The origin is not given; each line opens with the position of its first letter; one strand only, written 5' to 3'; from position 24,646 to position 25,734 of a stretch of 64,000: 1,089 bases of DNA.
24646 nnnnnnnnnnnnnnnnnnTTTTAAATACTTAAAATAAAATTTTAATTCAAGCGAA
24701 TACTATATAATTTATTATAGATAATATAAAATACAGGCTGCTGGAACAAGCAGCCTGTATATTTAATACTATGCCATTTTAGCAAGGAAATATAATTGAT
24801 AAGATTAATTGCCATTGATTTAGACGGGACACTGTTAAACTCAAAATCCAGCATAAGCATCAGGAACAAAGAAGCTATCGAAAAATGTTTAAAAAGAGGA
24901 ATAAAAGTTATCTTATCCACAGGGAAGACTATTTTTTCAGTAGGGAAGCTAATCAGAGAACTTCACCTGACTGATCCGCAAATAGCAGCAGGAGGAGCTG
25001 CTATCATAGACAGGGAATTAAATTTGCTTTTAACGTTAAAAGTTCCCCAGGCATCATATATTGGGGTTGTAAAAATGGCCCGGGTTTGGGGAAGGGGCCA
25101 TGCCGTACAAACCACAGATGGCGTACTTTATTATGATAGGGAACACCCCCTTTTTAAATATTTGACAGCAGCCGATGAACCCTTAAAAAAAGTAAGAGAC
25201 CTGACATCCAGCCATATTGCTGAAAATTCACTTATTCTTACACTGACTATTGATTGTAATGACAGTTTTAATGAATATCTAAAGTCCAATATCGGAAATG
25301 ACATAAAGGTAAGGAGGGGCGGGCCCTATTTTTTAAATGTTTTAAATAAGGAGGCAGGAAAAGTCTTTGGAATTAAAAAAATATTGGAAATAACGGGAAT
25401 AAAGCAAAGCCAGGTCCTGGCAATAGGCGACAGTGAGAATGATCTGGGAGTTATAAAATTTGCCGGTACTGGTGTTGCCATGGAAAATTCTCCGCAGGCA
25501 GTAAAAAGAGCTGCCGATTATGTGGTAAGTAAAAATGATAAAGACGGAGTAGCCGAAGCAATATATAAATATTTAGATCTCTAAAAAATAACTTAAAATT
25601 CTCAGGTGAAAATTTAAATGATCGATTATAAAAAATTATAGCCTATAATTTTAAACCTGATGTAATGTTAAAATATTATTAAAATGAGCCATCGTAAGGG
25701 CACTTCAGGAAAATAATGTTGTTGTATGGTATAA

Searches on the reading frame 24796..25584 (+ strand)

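Call 4: search_protein_families(library=ncbifam, proteins=[window:24796-25584:+])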
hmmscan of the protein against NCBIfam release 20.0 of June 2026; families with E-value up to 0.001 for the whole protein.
window:24796-25584:+ (262 aa): 30 families (the best 25 are shown)
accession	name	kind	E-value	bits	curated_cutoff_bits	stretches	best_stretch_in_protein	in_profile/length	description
TIGR00099.1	Cof-subfamily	subfamily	1.4e-46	159.2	137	1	4-256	1-256/256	Cof-type HAD-IIB family hydrolase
NF007806.0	PRK10513.1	equivalog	4.2e-41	141.1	273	2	168-260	176-268/270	sugar-phosphatase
TIGR01487.1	Pglycolate_arch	equivalog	9.2e-33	113.9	122.75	2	163-255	123-214/215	phosphoglycolate phosphatase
NF002245.0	PRK01158.1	equivalog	7.4e-31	107.2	198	1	1-259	2-228/233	phosphoglycolate phosphatase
TIGR01482.1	SPP-subfamily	subfamily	2e-27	96.2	107.15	2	178-259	139-220/225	sucrose-phosphate phosphatase subfamily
NF045966.1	YcsE_rel_Pase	equivalog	5.4e-27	94.9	220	1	2-253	2-256/265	YcsE-related riboflavin metabolism phosphatase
NF007821.0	PRK10530.1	equivalog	9.5e-26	90.6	274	2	190-260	201-271/272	pyridoxal phosphatase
TIGR01484.1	HAD-SF-IIB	subfamily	1.9e-21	77.2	41.8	2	4-72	1-70/221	HAD-IIB family hydrolase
TIGR01486.1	HAD-SF-IIB-MPGP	subfamily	1.9e-16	60.1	164.75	2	5-71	2-68/257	mannosyl-3-phosphoglycerate phosphatase family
NF008213.0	PRK10976.1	equivalog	2.8e-16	59.8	386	2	1-83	1-83/266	sugar/pyridoxal phosphate phosphatase YigL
TIGR02463.1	MPGP_rel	hypoth_equivalog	6.2e-14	52.3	282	1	5-73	2-69/216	mannosyl-3-phosphoglycerate phosphatase-related protein YedP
TIGR02461.1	osmo_MPG_phos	equivalog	3.3e-13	50.3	244.35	1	5-222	2-219/227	mannosyl-3-phosphoglycerate phosphatase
NF011705.0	PRK15126.1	equivalog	5.9e-12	45.5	336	1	1-261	1-263/272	HMP-PP phosphatase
NF001217.0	PRK00192.1-4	equivalog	1.4e-11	44.5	373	1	5-71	11-76/265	mannosyl-3-phosphoglycerate phosphatase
NF001218.0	PRK00192.1-5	equivalog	5.7e-11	42.5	362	1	4-70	6-72/275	mannosyl-3-phosphoglycerate phosphatase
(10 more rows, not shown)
